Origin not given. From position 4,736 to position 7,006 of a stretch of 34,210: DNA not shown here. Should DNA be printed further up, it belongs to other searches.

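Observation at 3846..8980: Five-gene, translationally coupled DNA-capture cassette with no ComEC channel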

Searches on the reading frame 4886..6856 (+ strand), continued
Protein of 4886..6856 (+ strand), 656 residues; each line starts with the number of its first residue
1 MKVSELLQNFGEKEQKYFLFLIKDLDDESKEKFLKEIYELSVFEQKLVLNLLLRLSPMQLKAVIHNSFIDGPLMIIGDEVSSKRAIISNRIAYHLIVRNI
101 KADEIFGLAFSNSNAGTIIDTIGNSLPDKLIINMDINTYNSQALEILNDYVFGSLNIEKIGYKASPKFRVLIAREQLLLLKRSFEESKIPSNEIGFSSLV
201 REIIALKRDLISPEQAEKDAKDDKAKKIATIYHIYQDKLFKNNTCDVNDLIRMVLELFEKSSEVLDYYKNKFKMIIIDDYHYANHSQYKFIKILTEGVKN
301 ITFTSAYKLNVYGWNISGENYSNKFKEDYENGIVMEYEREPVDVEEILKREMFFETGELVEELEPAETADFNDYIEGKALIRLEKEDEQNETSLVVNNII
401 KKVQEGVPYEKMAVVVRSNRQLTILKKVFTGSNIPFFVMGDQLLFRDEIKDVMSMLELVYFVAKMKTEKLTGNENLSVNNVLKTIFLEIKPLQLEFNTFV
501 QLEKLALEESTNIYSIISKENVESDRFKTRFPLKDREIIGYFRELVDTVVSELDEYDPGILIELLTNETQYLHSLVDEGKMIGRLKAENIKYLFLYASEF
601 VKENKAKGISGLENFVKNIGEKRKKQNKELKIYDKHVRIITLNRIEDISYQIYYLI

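Call 62: search_protein_families(library=padloc, proteins=[window:4886-6856:+], max_evalue=0.001)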
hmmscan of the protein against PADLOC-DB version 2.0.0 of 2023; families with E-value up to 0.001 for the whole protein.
window:4886-6856:+ (656 aa): 9 families
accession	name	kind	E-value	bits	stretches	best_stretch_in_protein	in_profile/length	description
PDLC03802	RTasHel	-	9e-31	105.4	1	56-503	7-387/675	DRT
PDLC00114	GajB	-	3.3e-29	100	1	51-443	4-385/635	UrvD helicase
PDLC00132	GajB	-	1.9e-28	97.5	1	54-440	3-382/625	UrvD helicase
PDLC00107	GajB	-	1.6e-11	41.5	1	86-515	44-449/587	UrvD helicase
PDLC00117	GajB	-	2.9e-11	40.6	2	166-281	117-228/604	UrvD helicase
PDLC00121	GajB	-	2.1e-10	37.8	1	206-454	142-377/565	UrvD helicase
PDLC00104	GajB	-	9.6e-07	25.9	1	102-302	47-196/574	UrvD helicase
PDLC00144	GajB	-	1.4e-06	25.2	1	232-420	122-306/559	UrvD helicase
PDLC00141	GajB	-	1.5e-05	21.5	0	256-303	151-198/572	UrvD helicase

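Call 70: find_related_loci(query=A8, collection=metagenome_contigs, flank=10000)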
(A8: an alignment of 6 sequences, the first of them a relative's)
Query A8 (660 aa) in metagenome_contigs; peptide patterns used: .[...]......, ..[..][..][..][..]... (x = any residue, [..] = any of these).
278 stretches matched a pattern; 2 encode a relative of the query (tblastn E <= 1e-3); 2 distinct loci.
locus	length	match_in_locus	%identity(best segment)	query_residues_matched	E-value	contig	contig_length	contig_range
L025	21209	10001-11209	29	51-464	4e-34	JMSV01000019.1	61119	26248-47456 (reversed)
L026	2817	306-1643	26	48-519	2e-34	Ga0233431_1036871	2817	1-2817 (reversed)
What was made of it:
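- Tried and rejected: The JGI metagenome scan with a g2-family profile found only ordinary helicases at 26-29% identity (call 70).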

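Call 75: find_encoding_contigs(protein=P0183, flank=8000, max_places=4)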
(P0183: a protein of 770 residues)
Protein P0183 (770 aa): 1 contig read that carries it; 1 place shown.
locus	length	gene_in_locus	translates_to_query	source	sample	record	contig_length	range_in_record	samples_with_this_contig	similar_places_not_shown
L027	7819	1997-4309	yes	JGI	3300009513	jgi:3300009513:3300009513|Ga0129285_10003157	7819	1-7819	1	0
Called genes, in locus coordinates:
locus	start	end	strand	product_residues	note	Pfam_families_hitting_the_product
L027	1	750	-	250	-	?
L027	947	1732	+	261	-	PF20230:DUF6588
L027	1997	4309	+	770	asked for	PF00580:UvrD-helicase, PF13245:AAA_19, PF13604:AAA_30 (faint), PF13538:UvrD_C_2 (faint), PF13361:UvrD_C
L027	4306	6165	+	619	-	PF02743:dCache_1 (faint), PF13426:PAS_9 (faint), PF00672:HAMP, PF08448:PAS_4, PF00512:HisKA, PF02518:HATPase_c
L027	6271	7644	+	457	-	PF00072:Response_reg, PF07724:AAA_2 (faint), PF00158:Sigma54_activat, PF14532:Sigma54_activ_2, PF00004:AAA (weak), PF07728:AAA_5 (weak), PF25601:AAA_lid_14, PF02954:HTH_8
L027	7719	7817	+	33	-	?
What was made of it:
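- Tried and rejected: The context of an active PcrA-like relative that shares the g2 N-terminal extension (P0183) shows no ComEA neighbour (call 75).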

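Call 82: predict_structure(alignment_id=A9)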
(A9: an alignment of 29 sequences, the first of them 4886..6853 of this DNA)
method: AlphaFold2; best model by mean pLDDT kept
length: 656 residues; sequences in the alignment: 29
mean_pLDDT: 79.9   pTM: 0.60
mean pLDDT of the five models: 79.9, 78.8, 77.6, 75.0, 74.8
residues with pLDDT >= 90: 223; 70-90: 299; 50-70: 72; < 50: 62
segments of 3 or more residues with pLDDT < 50: 309-317, 339-382, 645-648
pLDDT, mean of each block of 10 residues (from residue 1): 67 75 84 88 86 80 90 78 81 92 91 74 78 87 92 91 86 84 91 84 91 94 94 96 92 96 94 92 90 90 74 49 87 73 38 42 31 34 59 80 82 69 79 77 77 96 90 91 92 88 88 86 61 87 92 88 90 73 66 79 81 91 77 75 50 65
secondary structure, 60 per line:
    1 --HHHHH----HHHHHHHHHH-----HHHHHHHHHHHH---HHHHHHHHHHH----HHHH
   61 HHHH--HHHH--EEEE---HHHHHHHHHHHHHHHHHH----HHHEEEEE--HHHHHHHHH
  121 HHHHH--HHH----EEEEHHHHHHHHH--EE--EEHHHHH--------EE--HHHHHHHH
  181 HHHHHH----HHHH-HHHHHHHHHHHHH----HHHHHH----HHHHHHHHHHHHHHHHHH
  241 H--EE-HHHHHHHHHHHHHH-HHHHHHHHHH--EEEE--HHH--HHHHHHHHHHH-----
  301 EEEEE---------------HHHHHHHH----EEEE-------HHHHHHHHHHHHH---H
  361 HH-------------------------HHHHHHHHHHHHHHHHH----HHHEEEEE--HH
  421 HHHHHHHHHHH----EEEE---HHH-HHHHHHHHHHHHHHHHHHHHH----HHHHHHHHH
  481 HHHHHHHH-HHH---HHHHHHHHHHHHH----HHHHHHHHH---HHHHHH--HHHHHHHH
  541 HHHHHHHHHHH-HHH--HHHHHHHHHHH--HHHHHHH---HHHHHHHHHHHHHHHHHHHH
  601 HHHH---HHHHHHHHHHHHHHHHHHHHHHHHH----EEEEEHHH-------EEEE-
elements in order: H3-7 H12-21 H27-38 H42-52 H57-64 H67-70 E73-76 H80-97 E105-109 H112-125 E135-138 H139-147 H156-160 H173-186 H191-194 H196-208 H213-218 H223-241 H247-260 H262-271 E274-277 H285-295 E301-305 H321-328 E333-336 H344-356 H388-404 E412-416 H419-431 E436-439 H447-467 H472-488 H496-508 H513-521 H525-530 H533-551 H558-568 H571-577 H581-604 H608-632 E637-641 E652-655
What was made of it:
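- The AF2 model is confident (call 82).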

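Call 84: fold_search(model_id=the predicted structure, library=pdb)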
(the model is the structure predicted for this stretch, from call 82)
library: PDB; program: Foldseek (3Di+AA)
matches with E <= 10: 502; with E <= 0.001: 63
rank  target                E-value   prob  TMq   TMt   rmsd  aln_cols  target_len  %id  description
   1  1pjr                  2.5e-21  1.00  0.44  0.46  14.7       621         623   21  STRUCTURE OF DNA HELICASE (released 1997-12-03)
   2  4c30_I                2.7e-21  1.00  0.40  0.41  16.1       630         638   20  Crystal structure of Deinococcus radiodurans UvrD in complex with DNA, form 2 (released 2013-10-30)
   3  2pjr_A                3.5e-21  1.00  0.40  0.48  16.7       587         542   22  HELICASE PRODUCT COMPLEX (released 1999-04-08)
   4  4c2t_A                3.5e-21  1.00  0.40  0.41  16.8       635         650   19  Crystal structure of full length Deinococcus radiodurans UvrD in complex with DNA (released 2013-10-30)
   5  1qhg                  5.5e-21  1.00  0.44  0.47  14.6       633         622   21  STRUCTURE OF DNA HELICASE MUTANT WITH ADPNP (released 1999-07-13)
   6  3pjr_A                6.3e-21  1.00  0.40  0.41  17.2       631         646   22  HELICASE SUBSTRATE COMPLEX (released 1999-04-08)
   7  2pjr_F                1.0e-20  1.00  0.41  0.49  16.5       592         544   22  HELICASE PRODUCT COMPLEX (released 1999-04-08)
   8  4c2t_C                1.0e-20  1.00  0.40  0.40  16.4       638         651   19  Crystal structure of full length Deinococcus radiodurans UvrD in complex with DNA (released 2013-10-30)
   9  4c2u_A                1.2e-20  1.00  0.39  0.39  16.6       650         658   18  Crystal structure of Deinococcus radiodurans UvrD in complex with DNA, Form 1 (released 2013-10-30)
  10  2is1_A                3.1e-20  1.00  0.41  0.42  16.2       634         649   17  Crystal structure of UvrD-DNA-SO4 complex (released 2007-01-09)
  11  2is4_A                3.8e-20  1.00  0.40  0.41  16.7       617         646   17  Crystal structure of UvrD-DNA-ADPNP ternary complex (released 2007-01-09)
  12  9dci_A                6.3e-20  1.00  0.41  0.38  15.0       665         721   19  Mycobacterium tuberculosis UvrD1 dimer: apo compact conformation. (released 2025-03-19)
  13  2is6_A                7.5e-20  1.00  0.40  0.41  16.9       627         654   17  Crystal structure of UvrD-DNA-ADPMgF3 ternary complex (released 2007-01-09)
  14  4c30_D                8.9e-20  1.00  0.40  0.41  15.9       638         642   19  Crystal structure of Deinococcus radiodurans UvrD in complex with DNA, form 2 (released 2013-10-30)
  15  4c30_F                1.8e-19  1.00  0.39  0.41  16.4       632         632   20  Crystal structure of Deinococcus radiodurans UvrD in complex with DNA, form 2 (released 2013-10-30)
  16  1uaa_A                2.0e-19  1.00  0.39  0.40  17.3       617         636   20  E. COLI REP HELICASE/DNA COMPLEX (released 1998-07-09)
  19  2is1_B                5.6e-19  1.00  0.40  0.42  16.7       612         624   17  Crystal structure of UvrD-DNA-SO4 complex (released 2007-01-09)
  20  4c30_A                5.6e-19  1.00  0.39  0.40  15.9       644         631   19  Crystal structure of Deinococcus radiodurans UvrD in complex with DNA, form 2 (released 2013-10-30)
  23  1uaa_B                1.2e-18  1.00  0.41  0.42  16.4       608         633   20  E. COLI REP HELICASE/DNA COMPLEX (released 1998-07-09)
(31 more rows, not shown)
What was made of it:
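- On UvrD/PcrA/Rep SF1A helicases: The AF2 model matches 1pjr, 4c30, 2is1 and 1uaa at E ~1e-21 (calls 82, 84).
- Closest known: RecC and AddB. Same: AddAB and RecBCD chains appear among the Foldseek matches (call 84).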
